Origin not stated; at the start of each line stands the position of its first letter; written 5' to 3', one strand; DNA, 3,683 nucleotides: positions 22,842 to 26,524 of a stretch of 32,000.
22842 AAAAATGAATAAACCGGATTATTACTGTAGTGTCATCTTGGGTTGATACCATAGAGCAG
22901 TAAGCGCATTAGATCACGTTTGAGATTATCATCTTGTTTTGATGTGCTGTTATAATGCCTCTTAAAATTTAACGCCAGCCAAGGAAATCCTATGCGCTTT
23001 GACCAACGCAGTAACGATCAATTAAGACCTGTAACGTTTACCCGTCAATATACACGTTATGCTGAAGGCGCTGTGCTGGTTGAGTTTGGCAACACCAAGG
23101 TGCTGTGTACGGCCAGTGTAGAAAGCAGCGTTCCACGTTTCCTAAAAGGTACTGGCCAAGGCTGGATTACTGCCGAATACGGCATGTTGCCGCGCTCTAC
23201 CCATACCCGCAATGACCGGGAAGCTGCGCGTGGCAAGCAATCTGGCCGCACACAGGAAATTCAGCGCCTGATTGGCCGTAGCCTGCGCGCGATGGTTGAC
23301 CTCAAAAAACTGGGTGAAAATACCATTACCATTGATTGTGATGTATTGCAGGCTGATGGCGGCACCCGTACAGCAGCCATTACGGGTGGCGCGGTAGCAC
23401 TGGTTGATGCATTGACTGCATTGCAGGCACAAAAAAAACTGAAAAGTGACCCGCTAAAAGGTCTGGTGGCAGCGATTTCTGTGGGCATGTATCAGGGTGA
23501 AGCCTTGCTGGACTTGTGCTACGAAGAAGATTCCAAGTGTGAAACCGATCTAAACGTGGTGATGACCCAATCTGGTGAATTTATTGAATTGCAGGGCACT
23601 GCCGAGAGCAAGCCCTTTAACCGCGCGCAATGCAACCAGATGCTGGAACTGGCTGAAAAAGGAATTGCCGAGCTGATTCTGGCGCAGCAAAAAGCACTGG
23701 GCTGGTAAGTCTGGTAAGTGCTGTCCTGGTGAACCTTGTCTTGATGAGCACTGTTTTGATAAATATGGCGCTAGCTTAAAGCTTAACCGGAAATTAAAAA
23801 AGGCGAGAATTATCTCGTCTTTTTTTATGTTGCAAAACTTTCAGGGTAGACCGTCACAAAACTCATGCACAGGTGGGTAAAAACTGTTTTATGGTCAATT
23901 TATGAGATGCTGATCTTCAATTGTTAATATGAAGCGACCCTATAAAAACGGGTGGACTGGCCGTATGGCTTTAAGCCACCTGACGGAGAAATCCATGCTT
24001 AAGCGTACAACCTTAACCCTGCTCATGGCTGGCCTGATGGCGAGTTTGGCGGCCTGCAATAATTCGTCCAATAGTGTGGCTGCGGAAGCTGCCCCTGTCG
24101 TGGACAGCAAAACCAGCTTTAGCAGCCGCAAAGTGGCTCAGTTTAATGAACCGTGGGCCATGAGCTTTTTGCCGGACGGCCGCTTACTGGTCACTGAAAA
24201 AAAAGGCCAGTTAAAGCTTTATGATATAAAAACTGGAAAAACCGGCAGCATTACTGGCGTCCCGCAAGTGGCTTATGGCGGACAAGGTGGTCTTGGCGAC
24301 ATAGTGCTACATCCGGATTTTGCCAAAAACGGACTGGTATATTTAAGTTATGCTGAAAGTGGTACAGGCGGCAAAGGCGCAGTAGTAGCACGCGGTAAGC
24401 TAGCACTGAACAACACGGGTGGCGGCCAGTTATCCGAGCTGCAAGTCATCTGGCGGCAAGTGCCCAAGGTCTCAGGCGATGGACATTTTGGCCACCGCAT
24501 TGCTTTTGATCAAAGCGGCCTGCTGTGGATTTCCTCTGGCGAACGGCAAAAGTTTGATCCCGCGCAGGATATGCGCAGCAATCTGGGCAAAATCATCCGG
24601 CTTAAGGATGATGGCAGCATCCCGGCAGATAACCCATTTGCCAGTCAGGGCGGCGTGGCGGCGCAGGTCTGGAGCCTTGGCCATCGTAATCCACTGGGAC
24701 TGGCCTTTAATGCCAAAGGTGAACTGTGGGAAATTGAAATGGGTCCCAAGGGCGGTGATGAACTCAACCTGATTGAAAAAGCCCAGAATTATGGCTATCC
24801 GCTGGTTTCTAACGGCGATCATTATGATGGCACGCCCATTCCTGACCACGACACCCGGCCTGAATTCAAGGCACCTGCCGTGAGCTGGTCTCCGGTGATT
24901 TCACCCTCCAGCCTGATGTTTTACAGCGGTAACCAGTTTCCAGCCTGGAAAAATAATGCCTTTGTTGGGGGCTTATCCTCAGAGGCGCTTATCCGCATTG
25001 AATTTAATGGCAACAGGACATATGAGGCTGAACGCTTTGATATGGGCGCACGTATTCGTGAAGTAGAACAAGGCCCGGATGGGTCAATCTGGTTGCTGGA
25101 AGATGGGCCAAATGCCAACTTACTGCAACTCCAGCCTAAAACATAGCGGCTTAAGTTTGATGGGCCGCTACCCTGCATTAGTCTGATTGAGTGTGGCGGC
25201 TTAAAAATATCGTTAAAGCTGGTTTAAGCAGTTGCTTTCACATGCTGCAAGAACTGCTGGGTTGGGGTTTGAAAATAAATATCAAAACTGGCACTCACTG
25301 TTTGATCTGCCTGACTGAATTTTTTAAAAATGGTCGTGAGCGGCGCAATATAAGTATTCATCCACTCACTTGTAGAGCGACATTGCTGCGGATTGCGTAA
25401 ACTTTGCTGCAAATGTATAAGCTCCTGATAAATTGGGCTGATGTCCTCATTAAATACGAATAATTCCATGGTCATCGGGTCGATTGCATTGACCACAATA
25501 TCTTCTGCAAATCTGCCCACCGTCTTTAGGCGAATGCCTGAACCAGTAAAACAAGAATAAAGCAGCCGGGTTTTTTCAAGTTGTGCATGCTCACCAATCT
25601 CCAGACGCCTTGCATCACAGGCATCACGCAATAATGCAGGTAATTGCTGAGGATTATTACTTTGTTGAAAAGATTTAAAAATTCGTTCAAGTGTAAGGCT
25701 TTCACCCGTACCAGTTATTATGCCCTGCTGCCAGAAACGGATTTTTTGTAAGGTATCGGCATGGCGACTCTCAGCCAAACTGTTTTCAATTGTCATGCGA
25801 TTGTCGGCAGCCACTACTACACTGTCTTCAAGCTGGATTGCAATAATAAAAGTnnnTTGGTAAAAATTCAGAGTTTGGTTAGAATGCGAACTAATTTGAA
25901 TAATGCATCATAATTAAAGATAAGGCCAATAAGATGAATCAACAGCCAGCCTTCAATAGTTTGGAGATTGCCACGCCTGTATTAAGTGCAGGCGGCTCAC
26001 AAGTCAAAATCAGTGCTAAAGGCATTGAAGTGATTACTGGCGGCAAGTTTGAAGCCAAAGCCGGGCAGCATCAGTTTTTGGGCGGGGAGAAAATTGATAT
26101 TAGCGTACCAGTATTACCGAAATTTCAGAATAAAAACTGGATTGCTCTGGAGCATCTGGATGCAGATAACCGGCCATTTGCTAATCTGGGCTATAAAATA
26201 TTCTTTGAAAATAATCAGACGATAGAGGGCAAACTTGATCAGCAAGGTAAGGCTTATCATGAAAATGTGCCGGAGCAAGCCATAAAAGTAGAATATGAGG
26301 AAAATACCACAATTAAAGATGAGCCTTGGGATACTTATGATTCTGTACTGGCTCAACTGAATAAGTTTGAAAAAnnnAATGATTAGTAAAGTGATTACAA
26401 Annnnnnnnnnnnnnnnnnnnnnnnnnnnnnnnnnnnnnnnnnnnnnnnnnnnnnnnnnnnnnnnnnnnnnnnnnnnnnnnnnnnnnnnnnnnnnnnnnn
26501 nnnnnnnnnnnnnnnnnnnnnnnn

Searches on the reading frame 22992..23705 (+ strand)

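Call 83: search_protein_families(library=ncbifam, proteins=[window:22992-23705:+], max_evalue=0.00001)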
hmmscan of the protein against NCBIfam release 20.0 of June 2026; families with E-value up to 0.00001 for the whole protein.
window:22992-23705:+ (238 aa): 5 families
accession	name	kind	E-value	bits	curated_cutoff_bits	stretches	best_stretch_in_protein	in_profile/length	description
TIGR01966.1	RNasePH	equivalog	1.1e-114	381.5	141.5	1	2-236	1-235/236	ribonuclease PH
TIGR02065.1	ECX1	equivalog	1.1e-25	90.4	318.7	1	2-236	9-226/230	exosome complex exonuclease Rrp41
NF003282.1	PRK04282.1-1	equivalog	2.1e-14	53.2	280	1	2-231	22-262/267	exosome complex protein Rrp42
NF008805.1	PRK11824.1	equivalog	7.3e-09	34.6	471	1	17-234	15-216/683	polyribonucleotide nucleotidyltransferase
TIGR03591.1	polynuc_phos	equivalog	3.3e-08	32.4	525.05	1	19-233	13-211/689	polyribonucleotide nucleotidyltransferase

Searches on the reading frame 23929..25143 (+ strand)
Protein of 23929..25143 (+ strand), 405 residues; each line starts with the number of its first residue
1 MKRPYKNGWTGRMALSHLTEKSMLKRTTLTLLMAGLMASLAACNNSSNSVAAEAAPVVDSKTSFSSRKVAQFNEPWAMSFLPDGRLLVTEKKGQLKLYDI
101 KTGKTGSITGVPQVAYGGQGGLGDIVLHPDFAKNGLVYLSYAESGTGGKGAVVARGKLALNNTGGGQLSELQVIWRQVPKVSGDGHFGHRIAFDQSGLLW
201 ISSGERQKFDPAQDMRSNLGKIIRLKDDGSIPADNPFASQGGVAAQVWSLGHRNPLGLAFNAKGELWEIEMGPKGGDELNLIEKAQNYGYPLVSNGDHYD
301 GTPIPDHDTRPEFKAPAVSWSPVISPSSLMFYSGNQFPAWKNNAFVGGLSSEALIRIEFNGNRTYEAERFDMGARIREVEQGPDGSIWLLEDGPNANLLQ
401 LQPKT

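Call 83: search_protein_families(library=ncbifam, proteins=[window:23929-25143:+], max_evalue=0.00001)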
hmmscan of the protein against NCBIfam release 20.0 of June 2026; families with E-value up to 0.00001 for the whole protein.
window:23929-25143:+ (405 aa): 2 families
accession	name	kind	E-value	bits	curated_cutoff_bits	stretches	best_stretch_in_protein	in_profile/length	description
TIGR03606.1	non_repeat_PQQ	subfamily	3.3e-36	125.1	434.55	2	212-294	191-271/454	glucose/sorbosone family PQQ-dependent dehydrogenase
NF033206.1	ScyE_fam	subfamily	4.8e-06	26.3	80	0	70-115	5-67/333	ScyD/ScyE family protein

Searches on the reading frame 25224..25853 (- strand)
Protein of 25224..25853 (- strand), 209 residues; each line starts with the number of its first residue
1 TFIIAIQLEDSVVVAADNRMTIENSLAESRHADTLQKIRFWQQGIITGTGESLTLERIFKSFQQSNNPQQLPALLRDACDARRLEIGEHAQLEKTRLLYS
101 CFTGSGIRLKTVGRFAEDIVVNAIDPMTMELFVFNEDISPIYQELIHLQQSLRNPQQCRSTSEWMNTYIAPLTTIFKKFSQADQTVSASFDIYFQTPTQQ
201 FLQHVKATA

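Call 4: search_protein_families(library=ncbifam, proteins=[window:25224-25853:-], max_evalue=1)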
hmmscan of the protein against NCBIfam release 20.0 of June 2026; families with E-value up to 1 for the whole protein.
window:25224-25853:- (209 aa): 3 families
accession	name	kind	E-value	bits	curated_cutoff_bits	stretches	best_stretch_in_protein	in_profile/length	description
TIGR03634.1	arc_protsome_B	equivalog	0.00093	18.8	224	1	3-58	4-56/185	archaeal proteasome endopeptidase complex subunit beta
TIGR02249.1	integrase_gron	subfamily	0.073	12.4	265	1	8-114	41-137/315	integron integrase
NF052426.1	TransRegMSMEG_1198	equivalog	0.11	12.1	300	1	53-121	99-163/236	MSMEG_1198 family transcriptional regulator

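Call 5: search_protein_families(library=pfam, proteins=[window:25224-25853:-], max_evalue=1)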
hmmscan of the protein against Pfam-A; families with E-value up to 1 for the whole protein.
window:25224-25853:- (209 aa): 2 families
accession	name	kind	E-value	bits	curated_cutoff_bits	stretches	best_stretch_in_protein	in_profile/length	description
PF00227.31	Proteasome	-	0.0098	16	22.4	1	3-38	7-42/189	Proteasome subunit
PF25087.1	GMPPB_C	-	0.22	11.7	39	1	81-123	43-85/110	GMPPB C-terminal domain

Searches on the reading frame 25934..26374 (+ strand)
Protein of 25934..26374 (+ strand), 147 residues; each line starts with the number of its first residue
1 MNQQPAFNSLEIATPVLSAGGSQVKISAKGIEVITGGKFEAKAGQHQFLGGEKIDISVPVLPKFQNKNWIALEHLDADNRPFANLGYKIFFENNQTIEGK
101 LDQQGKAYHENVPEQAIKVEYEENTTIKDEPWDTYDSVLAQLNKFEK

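Call 4: search_protein_families(library=ncbifam, proteins=[window:25934-26374:+], max_evalue=1)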
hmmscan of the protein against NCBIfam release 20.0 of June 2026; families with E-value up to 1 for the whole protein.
window:25934-26374:+ (147 aa): 1 family
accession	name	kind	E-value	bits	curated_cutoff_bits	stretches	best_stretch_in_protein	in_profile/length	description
NF008044.0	PRK10776.1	equivalog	0.0079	16.1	148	0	105-136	38-69/130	8-oxo-dGTP diphosphatase MutT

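Call 5: search_protein_families(library=pfam, proteins=[window:25934-26374:+], max_evalue=1)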
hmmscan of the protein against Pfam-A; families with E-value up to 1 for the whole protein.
window:25934-26374:+ (147 aa): 2 families
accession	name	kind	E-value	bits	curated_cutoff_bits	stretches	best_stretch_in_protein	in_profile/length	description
PF10106.14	DUF2345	-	8.3e-07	29.4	30.7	1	16-51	115-150/151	Uncharacterized protein conserved in bacteria (DUF2345)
PF24074.1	DUF7366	-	0.065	13.9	27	1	106-145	18-57/78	Domain of unknown function (DUF7366)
